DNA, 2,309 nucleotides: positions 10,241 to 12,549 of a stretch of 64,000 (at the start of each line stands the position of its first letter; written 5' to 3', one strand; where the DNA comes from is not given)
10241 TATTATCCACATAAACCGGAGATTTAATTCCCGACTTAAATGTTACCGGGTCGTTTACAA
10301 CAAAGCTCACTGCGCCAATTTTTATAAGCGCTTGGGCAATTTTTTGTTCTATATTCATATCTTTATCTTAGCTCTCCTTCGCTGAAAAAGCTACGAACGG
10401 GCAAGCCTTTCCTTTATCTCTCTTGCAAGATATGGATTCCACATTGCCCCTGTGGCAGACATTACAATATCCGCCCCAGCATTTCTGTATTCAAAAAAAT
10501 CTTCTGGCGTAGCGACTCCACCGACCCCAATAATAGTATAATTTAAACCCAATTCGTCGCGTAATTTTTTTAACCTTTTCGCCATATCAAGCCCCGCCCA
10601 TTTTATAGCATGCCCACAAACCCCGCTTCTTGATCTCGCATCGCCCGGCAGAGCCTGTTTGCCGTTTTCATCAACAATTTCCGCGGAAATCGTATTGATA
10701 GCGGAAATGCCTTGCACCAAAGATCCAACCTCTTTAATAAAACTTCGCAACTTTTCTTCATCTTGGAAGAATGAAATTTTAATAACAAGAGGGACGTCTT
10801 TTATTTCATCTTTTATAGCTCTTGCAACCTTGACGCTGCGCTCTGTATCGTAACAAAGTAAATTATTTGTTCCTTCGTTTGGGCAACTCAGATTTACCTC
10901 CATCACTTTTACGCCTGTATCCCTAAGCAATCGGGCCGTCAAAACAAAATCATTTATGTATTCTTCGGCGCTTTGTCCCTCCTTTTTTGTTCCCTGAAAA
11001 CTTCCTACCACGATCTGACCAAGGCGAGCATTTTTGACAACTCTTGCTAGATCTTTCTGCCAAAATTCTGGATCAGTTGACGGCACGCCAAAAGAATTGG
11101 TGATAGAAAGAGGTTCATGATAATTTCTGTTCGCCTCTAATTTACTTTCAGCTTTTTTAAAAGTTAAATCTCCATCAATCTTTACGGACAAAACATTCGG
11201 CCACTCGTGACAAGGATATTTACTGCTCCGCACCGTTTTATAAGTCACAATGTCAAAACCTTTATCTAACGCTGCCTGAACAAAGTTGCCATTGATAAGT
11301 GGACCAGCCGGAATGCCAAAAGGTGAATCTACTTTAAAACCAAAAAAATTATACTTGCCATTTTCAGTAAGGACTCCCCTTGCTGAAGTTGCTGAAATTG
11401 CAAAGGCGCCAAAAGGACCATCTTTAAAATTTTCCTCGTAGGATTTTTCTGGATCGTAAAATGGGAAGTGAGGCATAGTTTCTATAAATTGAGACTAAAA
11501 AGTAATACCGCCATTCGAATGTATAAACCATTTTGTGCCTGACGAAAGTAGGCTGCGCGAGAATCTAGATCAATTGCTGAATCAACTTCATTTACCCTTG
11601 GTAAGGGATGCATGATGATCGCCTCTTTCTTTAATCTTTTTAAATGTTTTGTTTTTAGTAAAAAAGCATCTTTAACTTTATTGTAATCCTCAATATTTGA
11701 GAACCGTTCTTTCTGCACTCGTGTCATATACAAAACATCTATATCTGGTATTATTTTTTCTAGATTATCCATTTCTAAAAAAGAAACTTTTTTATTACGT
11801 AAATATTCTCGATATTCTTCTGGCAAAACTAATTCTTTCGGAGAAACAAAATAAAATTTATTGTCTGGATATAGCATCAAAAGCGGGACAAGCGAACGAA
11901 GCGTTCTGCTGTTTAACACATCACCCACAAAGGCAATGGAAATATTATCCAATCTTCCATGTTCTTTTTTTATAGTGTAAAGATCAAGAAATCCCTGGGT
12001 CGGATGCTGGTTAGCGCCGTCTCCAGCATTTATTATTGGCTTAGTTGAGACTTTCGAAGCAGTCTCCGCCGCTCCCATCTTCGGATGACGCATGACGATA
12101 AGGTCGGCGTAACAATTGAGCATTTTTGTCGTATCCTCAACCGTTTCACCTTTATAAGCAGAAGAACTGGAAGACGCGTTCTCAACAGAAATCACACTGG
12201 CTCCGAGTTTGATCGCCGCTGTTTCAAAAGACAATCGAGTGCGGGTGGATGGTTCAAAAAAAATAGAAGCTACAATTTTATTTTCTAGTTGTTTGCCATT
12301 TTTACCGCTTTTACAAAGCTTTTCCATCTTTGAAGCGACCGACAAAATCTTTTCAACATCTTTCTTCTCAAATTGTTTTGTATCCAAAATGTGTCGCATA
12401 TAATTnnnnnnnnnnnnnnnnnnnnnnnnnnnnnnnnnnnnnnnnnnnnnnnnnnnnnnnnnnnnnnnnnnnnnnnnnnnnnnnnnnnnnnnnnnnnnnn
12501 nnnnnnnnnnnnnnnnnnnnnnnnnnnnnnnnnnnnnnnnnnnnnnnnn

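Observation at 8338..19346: ~11-kb block with a complete pyrimidine de novo operon and a ParD/RelE module lies between fusA and tuf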

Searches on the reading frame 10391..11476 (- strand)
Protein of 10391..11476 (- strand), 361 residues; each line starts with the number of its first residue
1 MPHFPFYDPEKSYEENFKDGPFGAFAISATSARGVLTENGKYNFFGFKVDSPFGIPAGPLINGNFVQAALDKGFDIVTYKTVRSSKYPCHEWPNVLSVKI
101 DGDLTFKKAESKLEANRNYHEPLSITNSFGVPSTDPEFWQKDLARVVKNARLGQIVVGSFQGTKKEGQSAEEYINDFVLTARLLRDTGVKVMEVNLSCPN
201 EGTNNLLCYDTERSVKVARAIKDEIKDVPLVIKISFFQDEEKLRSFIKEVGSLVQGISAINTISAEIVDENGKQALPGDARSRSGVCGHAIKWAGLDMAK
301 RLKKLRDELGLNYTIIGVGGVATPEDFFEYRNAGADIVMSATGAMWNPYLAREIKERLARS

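Call 3: search_protein_families(library=pfam, proteins=[window:10391-11476:-], max_evalue=0.01)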
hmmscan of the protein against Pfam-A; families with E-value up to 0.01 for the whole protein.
window:10391-11476:- (361 aa): 2 families
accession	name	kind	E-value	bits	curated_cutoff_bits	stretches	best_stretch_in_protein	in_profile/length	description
PF01180.27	DHO_dh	-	5.8e-24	85.2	27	1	122-359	62-288/291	Dihydroorotate dehydrogenase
PF01207.24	Dus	-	0.00061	19.4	20.4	0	180-355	71-227/311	Dihydrouridine synthase (Dus)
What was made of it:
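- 10391..11476 (-): pyrD, divergent class-1-like dihydroorotate dehydrogenase (361 aa); no pyrK is adjacent. Pfam DHO_dh 85 bits (call 3).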

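Call 32: search_protein_families(library=ncbifam, proteins=[window:10391-11476:-], max_evalue=0.01)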
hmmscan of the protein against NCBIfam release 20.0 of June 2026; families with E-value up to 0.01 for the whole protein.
window:10391-11476:- (361 aa): 15 families
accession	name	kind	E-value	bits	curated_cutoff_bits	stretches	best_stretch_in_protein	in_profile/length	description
NF005574.0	PRK07259.1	equivalog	2.1e-20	72.9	269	1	172-359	104-284/304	dihydroorotate dehydrogenase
TIGR01037.2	pyrD_sub1_fam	subfamily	1.6e-19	70.1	270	1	127-358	66-280/300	dihydroorotate dehydrogenase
NF003652.0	PRK05286.2-5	equivalog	4.9e-19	68.7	267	1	124-360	114-342/353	quinone-dependent dihydroorotate dehydrogenase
NF003648.0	PRK05286.2-1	equivalog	1.6e-18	66.7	433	1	144-360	130-338/360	quinone-dependent dihydroorotate dehydrogenase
NF003651.0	PRK05286.2-4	equivalog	7.5e-17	61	448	1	169-360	167-358/377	quinone-dependent dihydroorotate dehydrogenase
NF006183.0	PRK08318.1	equivalog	1.4e-16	60.3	335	1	41-349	5-290/422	NAD-dependent dihydropyrimidine dehydrogenase subunit PreA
NF002702.0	PRK02506.1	equivalog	1.5e-13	50.6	301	1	120-342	62-273/313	dihydroorotate oxidase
TIGR01036.1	pyrD_sub2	equivalog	2.7e-13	49.4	200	1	143-360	124-337/356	dihydroorotate dehydrogenase (quinone)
NF041011.1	dihydoor_dh_Arch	equivalog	9.8e-13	47.8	330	1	174-347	97-257/289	dihydroorotate dehydrogenase PyrD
NF003650.0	PRK05286.2-3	equivalog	6.9e-12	45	477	1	168-359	180-370/393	quinone-dependent dihydroorotate dehydrogenase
NF003646.0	PRK05286.1-4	equivalog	2.1e-11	43.2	457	1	171-359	149-337/341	quinone-dependent dihydroorotate dehydrogenase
NF003645.0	PRK05286.1-2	equivalog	8.4e-11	41.3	366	1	126-359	111-336/359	quinone-dependent dihydroorotate dehydrogenase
NF003649.0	PRK05286.2-2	equivalog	1.2e-08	34.3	505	1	121-359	110-331/351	quinone-dependent dihydroorotate dehydrogenase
NF003644.0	PRK05286.1-1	equivalog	8.3e-08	31.7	418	1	145-354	125-332/336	quinone-dependent dihydroorotate dehydrogenase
TIGR00737.1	nifR3_yhdG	equivalog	0.00012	21.4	293.3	1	180-359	80-240/319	tRNA dihydrouridine synthase DusB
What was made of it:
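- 10391..11476 (-): All NCBIfam DHODH models are below cut-off (call 32).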

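Call 41: search_solved_structures(query=window:10391-11476:-, max_evalue=0.001, show_alignments=2)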
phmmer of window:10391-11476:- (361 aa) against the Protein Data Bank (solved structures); distinct sequences matched with E-value up to 0.001: 34.
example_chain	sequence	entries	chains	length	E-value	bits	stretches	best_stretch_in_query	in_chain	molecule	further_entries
1ep1_A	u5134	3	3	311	3.2e-10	42.9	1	176-358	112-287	DIHYDROOROTATE DEHYDROGENASE B (PYRD SUBUNIT)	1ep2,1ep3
5ksw_A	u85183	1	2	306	4.2e-10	42.6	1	175-358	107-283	Dihydroorotate dehydrogenase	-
5ue9_A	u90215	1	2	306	4.2e-10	42.5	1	175-358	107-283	Dihydroorotate dehydrogenase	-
4xq6_A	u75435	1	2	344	1.7e-08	37.3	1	154-360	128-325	Dihydroorotate dehydrogenase (quinone)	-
8ofw_A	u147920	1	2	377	2.3e-08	36.8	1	154-360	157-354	Dihydroorotate dehydrogenase (quinone)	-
6uy4_A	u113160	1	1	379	5.4e-06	29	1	175-354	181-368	Dihydroorotate dehydrogenase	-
1jrb_A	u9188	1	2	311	1.8e-05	27.3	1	123-343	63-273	dihydroorotate dehydrogenase A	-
1jub_A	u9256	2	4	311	2.1e-05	27.1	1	123-343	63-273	dihydroorotate dehydrogenase A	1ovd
1dor_A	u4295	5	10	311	2.1e-05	27.1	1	123-343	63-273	DIHYDROOROTATE DEHYDROGENASE A | DIHYDROOROTATE DEHYDROGENASE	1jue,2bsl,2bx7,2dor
1jqv_A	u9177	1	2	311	2.2e-05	27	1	123-343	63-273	Dihydroorotate dehydrogenase A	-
1jqx_A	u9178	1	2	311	2.6e-05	26.8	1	126-343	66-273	dihydroorotate dehydrogenase A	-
1jrc_A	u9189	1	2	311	6.3e-05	25.5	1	183-343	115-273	dihydroorotate dehydrogenase A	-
9w3m_A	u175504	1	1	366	0.00011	24.7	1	176-358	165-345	Dihydroorotate dehydrogenase (quinone), mitochondrial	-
6j3b_A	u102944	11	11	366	0.00011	24.7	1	176-358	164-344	Dihydroorotate dehydrogenase (quinone), mitochondrial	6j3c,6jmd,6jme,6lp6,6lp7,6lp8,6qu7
5mvd_A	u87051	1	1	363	0.00011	24.7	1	176-358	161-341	Dihydroorotate dehydrogenase (quinone), mitochondrial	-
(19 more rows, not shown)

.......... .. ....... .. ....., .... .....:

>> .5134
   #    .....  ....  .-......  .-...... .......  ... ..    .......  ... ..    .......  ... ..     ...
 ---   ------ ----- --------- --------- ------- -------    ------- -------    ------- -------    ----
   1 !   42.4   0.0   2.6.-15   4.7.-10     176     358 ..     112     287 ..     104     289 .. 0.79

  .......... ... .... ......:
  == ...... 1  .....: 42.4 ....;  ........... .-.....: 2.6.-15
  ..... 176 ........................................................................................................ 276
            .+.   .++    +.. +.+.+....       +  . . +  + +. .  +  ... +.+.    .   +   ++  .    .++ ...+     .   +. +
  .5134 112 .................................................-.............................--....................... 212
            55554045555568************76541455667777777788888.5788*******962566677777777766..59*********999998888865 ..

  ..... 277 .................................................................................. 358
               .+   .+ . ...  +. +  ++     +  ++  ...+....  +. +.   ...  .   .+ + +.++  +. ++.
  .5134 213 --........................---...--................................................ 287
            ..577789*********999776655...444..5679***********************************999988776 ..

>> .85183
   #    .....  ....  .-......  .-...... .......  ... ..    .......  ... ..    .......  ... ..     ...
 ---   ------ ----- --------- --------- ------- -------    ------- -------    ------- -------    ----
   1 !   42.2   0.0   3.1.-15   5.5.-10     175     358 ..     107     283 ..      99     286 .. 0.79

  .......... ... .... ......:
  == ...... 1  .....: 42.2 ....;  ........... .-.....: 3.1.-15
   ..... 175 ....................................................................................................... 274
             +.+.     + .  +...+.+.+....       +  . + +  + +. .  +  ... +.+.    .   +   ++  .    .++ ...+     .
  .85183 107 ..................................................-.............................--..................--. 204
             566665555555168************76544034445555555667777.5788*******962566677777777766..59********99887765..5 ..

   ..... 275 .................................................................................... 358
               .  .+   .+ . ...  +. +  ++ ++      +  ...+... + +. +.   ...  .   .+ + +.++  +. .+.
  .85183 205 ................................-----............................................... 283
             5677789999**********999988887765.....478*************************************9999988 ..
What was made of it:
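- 10391..11476 (-): The best PDB match is the L. lactis DHODH B PyrD subunit 1ep1_A at E = 3e-10, and the 'NLSCPN' cysteine motif aligns (call 41).
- On De novo UMP biosynthesis operon: The class-1 cysteine motif NLSCPN aligns with L. lactis DHODH B (call 41).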

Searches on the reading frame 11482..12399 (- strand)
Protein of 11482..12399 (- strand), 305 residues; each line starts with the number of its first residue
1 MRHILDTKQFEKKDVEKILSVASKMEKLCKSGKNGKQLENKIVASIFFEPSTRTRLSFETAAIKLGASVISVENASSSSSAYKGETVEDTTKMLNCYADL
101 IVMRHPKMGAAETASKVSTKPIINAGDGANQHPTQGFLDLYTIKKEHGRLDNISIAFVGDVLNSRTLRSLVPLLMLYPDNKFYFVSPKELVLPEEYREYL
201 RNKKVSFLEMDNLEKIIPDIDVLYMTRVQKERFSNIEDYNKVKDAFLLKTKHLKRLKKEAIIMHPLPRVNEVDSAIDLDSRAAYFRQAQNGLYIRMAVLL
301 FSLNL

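Call 3: search_protein_families(library=pfam, proteins=[window:11482-12399:-], max_evalue=0.01)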
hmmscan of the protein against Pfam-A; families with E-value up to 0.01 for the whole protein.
window:11482-12399:- (305 aa): 2 families
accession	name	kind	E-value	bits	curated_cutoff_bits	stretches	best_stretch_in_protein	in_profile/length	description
PF02729.26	OTCace_N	-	1.7e-47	161.6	29.9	1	2-144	1-147/148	Aspartate/ornithine carbamoyltransferase, carbamoyl-P binding domain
PF00185.30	OTCace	-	7.2e-29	101.3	29.4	1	152-301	2-156/157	Aspartate/ornithine carbamoyltransferase, Asp/Orn binding domain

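Call 32: search_protein_families(library=ncbifam, proteins=[window:11482-12399:-], max_evalue=0.01)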
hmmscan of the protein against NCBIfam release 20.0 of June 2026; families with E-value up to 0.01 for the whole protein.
window:11482-12399:- (305 aa): 17 families
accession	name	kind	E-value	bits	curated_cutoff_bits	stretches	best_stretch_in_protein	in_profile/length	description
TIGR00670.1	asp_carb_tr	equivalog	2.3e-106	355.3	236.95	1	2-301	1-301/304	aspartate carbamoyltransferase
NF002032.1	PRK00856.1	equivalog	9.6e-98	327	263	1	2-299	1-293/297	aspartate carbamoyltransferase catalytic subunit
NF006046.0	PRK08192.1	equivalog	9.7e-81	271.6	512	1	2-303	7-317/339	aspartate carbamoyltransferase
NF008853.0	PRK11891.1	equivalog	8.8e-73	245.3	560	1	3-299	90-394/430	aspartate carbamoyltransferase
NF001986.0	PRK00779.1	subfamily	4.8e-46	157.3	306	1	1-303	5-304/307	ornithine carbamoyltransferase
NF010387.0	PRK13814.1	equivalog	2.4e-42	144.9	660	1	3-300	7-300/310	aspartate carbamoyltransferase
TIGR00658.1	orni_carb_tr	equivalog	2e-41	142.1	280.85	1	2-303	1-303/304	ornithine carbamoyltransferase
NF009916.0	PRK13376.1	equivalog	1.6e-33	116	800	1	43-299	53-329/525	bifunctional aspartate carbamoyltransferase catalytic subunit/aspartate carbamoyltransferase regulatory subunit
TIGR04384.1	putr_carbamoyl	exception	4.5e-30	104.9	500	1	3-301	1-305/330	putrescine carbamoyltransferase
NF003286.0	PRK04284.1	subfamily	5e-27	94.9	515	1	2-277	7-285/332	ornithine carbamoyltransferase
NF011380.0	PRK14805.1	equivalog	1.6e-25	89.8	421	1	1-303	1-300/302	ornithine carbamoyltransferase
NF003384.0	PRK04523.1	equivalog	1.4e-17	63.8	288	1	1-299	3-329/336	N-acetylornithine carbamoyltransferase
NF002470.0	PRK01713.1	equivalog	3.1e-17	63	545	1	2-168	8-172/334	ornithine carbamoyltransferase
NF009213.0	PRK12562.1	subfamily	9.5e-17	61.4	559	1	2-163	7-167/334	ornithine carbamoyltransferase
NF011379.0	PRK14804.1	equivalog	2.1e-12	46.8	373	1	2-301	7-307/311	ornithine carbamoyltransferase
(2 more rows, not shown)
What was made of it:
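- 11482..12399 (-): pyrB, aspartate carbamoyltransferase catalytic chain; there is no pyrI. TIGR00670 355 bits, above its cut-off of 237 (call 32).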
